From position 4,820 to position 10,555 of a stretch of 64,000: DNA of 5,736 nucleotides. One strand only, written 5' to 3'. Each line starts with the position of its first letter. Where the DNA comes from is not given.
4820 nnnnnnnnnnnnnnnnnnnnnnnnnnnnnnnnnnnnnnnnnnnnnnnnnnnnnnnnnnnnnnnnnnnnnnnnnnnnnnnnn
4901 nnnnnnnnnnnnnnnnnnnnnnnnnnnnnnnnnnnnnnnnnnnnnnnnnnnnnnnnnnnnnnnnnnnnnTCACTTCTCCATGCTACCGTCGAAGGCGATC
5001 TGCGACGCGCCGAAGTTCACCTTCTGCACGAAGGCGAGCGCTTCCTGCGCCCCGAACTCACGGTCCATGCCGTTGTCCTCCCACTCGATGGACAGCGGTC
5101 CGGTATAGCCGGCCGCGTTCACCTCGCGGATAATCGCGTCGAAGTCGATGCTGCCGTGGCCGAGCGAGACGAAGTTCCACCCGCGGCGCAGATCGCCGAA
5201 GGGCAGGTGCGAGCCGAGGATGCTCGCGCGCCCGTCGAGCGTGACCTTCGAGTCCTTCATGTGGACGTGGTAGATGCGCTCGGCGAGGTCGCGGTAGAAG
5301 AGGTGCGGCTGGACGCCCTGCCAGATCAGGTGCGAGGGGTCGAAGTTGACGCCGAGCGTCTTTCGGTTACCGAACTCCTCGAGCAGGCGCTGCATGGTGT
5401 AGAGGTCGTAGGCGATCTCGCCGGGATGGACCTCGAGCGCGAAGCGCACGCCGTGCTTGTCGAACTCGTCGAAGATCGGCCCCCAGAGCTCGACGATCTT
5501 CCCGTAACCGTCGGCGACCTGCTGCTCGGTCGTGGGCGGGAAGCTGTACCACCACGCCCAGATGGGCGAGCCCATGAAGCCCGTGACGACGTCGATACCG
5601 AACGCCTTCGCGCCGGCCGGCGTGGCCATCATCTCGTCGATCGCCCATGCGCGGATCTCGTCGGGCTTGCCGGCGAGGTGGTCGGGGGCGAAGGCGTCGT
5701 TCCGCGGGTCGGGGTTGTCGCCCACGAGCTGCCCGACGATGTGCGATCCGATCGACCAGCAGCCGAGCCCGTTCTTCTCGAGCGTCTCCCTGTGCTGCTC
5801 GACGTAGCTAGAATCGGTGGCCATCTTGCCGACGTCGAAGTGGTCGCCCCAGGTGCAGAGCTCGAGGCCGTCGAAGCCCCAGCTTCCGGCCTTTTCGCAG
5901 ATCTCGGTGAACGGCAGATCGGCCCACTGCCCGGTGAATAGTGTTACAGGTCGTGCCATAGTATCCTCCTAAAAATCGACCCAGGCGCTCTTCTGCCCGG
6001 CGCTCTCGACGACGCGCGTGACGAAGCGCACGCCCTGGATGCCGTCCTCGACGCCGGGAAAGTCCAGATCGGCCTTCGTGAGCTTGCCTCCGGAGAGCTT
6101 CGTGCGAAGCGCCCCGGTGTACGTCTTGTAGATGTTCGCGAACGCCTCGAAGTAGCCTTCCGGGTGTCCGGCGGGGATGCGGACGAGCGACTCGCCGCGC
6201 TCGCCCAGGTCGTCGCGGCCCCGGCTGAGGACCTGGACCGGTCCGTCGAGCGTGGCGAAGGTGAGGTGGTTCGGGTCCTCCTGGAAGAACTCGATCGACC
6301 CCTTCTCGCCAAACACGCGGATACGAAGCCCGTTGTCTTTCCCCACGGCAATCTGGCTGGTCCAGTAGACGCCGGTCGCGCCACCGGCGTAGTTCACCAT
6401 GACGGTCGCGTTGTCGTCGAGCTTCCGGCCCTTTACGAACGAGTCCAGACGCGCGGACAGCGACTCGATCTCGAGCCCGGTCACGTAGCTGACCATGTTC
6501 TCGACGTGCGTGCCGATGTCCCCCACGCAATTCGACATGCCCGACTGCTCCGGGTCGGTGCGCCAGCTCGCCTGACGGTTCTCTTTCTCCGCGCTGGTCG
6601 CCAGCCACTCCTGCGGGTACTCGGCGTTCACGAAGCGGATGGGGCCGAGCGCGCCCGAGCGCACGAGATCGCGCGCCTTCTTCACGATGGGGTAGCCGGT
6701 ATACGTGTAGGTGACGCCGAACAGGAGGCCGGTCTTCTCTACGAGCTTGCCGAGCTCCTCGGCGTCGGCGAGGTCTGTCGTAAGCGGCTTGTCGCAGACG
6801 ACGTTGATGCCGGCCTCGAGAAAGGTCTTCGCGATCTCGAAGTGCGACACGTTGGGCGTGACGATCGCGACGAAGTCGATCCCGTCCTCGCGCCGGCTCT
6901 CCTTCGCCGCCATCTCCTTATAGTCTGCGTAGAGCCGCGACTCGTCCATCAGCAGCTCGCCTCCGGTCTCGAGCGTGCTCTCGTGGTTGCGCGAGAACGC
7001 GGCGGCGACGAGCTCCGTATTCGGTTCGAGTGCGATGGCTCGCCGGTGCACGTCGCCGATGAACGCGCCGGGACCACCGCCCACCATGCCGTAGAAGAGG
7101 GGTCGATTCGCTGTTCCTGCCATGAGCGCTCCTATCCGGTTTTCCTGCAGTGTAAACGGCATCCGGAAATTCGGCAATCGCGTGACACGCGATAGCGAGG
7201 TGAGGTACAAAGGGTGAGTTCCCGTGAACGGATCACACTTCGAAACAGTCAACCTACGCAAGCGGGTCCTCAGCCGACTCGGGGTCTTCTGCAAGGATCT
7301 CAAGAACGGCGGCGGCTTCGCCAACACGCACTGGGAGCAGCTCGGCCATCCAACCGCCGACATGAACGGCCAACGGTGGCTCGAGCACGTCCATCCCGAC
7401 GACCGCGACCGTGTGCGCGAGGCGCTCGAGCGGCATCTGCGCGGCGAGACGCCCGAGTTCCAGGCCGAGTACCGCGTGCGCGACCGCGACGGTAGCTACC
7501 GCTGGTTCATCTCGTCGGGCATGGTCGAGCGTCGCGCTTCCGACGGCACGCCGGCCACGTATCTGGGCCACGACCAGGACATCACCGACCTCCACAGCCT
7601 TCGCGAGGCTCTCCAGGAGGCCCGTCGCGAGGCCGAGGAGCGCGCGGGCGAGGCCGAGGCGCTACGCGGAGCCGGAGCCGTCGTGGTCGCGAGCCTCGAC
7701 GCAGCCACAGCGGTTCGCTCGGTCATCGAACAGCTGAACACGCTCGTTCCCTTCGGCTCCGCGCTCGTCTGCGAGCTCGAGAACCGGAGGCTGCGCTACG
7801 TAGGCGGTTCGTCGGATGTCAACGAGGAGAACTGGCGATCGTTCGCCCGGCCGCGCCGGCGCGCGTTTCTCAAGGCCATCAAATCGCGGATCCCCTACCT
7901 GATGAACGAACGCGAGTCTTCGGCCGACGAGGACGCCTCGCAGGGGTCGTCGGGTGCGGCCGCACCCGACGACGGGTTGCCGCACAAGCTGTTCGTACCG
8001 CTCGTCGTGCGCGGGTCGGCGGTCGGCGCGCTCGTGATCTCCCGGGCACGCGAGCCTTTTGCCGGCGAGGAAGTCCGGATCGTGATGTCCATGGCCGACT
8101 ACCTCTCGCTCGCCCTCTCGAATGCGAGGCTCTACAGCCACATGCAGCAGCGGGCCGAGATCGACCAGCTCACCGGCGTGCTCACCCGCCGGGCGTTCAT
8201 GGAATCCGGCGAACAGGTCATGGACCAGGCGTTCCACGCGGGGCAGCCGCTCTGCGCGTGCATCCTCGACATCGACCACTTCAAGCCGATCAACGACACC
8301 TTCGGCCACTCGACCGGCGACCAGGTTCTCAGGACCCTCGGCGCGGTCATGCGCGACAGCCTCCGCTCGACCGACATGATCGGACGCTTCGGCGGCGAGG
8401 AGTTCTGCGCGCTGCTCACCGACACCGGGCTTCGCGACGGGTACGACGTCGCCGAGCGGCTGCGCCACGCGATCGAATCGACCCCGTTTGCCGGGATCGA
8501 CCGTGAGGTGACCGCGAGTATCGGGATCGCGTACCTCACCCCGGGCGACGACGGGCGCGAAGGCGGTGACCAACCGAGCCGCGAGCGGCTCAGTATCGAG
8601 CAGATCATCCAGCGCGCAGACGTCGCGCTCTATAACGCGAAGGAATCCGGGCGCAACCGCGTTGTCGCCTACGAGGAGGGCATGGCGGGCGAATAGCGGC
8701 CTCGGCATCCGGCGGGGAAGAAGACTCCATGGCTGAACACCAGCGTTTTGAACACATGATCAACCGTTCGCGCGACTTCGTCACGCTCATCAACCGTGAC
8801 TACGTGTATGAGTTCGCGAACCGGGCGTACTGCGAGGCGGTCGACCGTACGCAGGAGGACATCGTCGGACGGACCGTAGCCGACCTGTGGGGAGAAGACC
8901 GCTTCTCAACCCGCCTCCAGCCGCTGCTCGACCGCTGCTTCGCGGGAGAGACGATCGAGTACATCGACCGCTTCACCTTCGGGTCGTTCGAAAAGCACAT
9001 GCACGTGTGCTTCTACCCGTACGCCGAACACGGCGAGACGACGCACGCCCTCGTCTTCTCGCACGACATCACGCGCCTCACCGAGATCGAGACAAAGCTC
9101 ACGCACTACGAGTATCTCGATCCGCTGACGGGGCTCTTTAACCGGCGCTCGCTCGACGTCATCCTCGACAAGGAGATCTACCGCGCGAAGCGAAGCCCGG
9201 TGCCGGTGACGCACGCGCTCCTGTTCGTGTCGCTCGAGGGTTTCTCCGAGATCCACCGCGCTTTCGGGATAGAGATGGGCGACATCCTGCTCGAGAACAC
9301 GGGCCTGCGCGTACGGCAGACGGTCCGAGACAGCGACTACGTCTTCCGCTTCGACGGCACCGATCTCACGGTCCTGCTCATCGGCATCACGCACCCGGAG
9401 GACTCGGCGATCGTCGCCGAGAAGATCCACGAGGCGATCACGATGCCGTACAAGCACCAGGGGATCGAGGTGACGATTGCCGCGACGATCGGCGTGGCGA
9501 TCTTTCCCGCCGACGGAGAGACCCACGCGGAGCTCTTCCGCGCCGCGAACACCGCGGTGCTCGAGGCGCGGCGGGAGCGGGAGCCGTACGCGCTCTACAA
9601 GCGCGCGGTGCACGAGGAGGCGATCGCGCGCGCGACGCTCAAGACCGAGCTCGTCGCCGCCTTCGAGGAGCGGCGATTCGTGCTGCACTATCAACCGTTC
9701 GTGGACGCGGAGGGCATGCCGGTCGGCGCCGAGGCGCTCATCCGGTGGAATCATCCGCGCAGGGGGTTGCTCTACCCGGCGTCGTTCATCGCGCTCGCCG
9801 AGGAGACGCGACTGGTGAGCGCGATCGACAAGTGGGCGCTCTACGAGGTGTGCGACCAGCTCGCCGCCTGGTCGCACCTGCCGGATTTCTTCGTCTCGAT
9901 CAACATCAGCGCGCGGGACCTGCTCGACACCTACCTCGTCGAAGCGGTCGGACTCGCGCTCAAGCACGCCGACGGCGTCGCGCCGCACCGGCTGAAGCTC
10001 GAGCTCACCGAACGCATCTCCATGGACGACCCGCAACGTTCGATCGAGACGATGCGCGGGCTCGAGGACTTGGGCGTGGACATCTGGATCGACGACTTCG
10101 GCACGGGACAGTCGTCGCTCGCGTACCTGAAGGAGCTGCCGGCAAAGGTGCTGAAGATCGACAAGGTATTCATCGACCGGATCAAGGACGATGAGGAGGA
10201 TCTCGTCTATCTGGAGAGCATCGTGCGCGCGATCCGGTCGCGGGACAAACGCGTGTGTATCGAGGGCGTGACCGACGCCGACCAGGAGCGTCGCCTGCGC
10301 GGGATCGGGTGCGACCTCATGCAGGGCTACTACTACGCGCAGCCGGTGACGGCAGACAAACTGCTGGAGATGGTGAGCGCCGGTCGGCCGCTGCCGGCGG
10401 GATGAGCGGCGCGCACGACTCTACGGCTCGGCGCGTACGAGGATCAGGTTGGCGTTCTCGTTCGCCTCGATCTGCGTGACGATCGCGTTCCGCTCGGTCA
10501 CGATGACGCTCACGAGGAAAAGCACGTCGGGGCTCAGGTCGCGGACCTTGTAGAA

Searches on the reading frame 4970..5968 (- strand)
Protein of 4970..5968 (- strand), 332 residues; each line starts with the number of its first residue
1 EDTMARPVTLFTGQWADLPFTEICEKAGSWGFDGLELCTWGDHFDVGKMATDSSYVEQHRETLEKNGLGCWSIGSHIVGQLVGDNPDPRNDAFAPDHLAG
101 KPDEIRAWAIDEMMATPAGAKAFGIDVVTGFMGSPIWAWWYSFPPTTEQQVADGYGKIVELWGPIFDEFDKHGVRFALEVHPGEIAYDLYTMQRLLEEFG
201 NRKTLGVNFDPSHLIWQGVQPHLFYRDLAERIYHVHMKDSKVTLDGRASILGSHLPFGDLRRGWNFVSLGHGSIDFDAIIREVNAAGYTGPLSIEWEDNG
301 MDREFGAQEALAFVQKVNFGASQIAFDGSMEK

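Call 74: search_protein_families(library=pfam, proteins=[window:4970-5968:-], max_evalue=0.00001)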
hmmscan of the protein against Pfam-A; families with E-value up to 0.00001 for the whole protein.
window:4970-5968:- (332 aa): 1 family
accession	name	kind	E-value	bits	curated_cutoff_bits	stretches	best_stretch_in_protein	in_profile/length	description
PF01261.30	AP_endonuc_2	-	6.6e-41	141.1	31.1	1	25-316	2-248/249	Xylose isomerase-like TIM barrel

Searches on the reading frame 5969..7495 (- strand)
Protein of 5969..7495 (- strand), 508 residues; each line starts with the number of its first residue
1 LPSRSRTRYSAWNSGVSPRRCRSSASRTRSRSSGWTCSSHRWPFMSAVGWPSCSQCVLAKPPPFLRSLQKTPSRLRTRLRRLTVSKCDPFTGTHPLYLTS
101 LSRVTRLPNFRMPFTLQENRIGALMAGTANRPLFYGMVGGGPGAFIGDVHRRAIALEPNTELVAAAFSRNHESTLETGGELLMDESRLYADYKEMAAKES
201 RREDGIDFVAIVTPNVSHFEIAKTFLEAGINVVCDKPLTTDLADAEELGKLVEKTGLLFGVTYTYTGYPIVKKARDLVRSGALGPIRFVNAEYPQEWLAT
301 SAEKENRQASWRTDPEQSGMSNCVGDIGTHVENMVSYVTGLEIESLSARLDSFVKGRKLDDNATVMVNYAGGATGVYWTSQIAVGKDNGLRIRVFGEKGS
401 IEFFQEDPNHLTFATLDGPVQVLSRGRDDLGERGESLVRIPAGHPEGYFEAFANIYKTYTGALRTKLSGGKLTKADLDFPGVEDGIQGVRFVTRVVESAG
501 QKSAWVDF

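Call 74: search_protein_families(library=pfam, proteins=[window:5969-7495:-], max_evalue=0.00001)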
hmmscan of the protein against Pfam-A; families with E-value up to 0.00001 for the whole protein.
window:5969-7495:- (508 aa): 3 families
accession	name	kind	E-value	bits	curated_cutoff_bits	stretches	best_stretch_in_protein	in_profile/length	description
PF22725.1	GFO_IDH_MocA_C3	-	1.2e-28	100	27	1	271-402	1-124/124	GFO/IDH/MocA C-terminal domain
PF02894.22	GFO_IDH_MocA_C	-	1.7e-20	74.2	22.9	1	275-507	1-217/218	Oxidoreductase family, C-terminal alpha/beta domain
PF01408.29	GFO_IDH_MocA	-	2.7e-19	70.5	24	1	135-263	3-120/120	Oxidoreductase family, NAD-binding Rossmann fold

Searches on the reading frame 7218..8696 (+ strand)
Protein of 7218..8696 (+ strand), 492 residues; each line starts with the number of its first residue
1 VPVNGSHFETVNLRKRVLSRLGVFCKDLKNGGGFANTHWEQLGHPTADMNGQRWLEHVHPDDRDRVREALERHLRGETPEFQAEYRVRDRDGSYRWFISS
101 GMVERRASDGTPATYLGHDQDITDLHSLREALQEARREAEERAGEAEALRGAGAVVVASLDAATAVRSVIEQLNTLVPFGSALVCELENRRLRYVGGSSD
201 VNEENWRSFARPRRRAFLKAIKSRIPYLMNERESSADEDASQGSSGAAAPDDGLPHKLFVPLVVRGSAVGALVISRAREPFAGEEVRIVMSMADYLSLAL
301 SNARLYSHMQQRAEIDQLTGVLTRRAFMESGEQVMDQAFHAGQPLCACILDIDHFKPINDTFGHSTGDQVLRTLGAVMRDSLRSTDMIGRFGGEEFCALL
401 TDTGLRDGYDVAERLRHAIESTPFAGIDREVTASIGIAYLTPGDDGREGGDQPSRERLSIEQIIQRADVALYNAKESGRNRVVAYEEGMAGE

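Call 74: search_protein_families(library=pfam, proteins=[window:7218-8696:+], max_evalue=0.00001)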
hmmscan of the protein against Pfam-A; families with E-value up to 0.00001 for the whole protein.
window:7218-8696:+ (492 aa): 4 families
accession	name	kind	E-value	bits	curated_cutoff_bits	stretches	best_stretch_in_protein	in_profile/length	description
PF00990.26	GGDEF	-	4.5e-38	131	23.8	1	313-481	1-161/161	Diguanylate cyclase, GGDEF domain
PF08447.18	PAS_3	-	1.4e-18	67.4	25.6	1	35-117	4-87/89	PAS fold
PF08448.16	PAS_4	-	3e-09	37.5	23.1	1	34-126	19-109/110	PAS fold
PF13185.12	GAF_2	-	1.6e-06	28.8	28.6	1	169-300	11-135/136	GAF domain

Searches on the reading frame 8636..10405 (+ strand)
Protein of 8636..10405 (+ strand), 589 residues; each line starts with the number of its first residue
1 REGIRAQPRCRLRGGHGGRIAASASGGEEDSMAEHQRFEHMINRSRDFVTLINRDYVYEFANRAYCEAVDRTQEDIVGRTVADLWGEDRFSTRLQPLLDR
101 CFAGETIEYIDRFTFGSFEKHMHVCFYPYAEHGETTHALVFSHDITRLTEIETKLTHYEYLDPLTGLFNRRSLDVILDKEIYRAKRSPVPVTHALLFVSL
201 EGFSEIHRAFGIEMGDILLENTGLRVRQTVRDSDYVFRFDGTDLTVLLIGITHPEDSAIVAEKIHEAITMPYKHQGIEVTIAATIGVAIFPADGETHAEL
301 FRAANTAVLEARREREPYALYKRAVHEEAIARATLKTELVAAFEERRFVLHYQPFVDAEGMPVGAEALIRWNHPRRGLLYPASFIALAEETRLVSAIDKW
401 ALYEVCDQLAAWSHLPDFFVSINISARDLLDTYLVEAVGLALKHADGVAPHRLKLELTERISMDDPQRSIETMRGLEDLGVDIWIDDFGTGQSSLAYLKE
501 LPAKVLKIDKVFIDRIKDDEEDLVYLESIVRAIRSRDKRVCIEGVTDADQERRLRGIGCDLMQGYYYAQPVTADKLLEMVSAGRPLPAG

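Call 74: search_protein_families(library=pfam, proteins=[window:8636-10405:+], max_evalue=0.00001)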
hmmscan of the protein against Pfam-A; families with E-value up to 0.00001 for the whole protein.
window:8636-10405:+ (589 aa): 4 families
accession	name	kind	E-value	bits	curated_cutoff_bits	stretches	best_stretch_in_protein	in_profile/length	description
PF00563.25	EAL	-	1.9e-62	211.2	31.3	1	338-570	3-236/236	EAL domain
PF00990.26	GGDEF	-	4.9e-29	101.6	23.8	1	160-315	2-158/161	Diguanylate cyclase, GGDEF domain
PF08448.16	PAS_4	-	1.6e-14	54.5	23.1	1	43-148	2-108/110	PAS fold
PF00989.32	PAS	-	6e-06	26.7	22.6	0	37-145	2-113/113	PAS fold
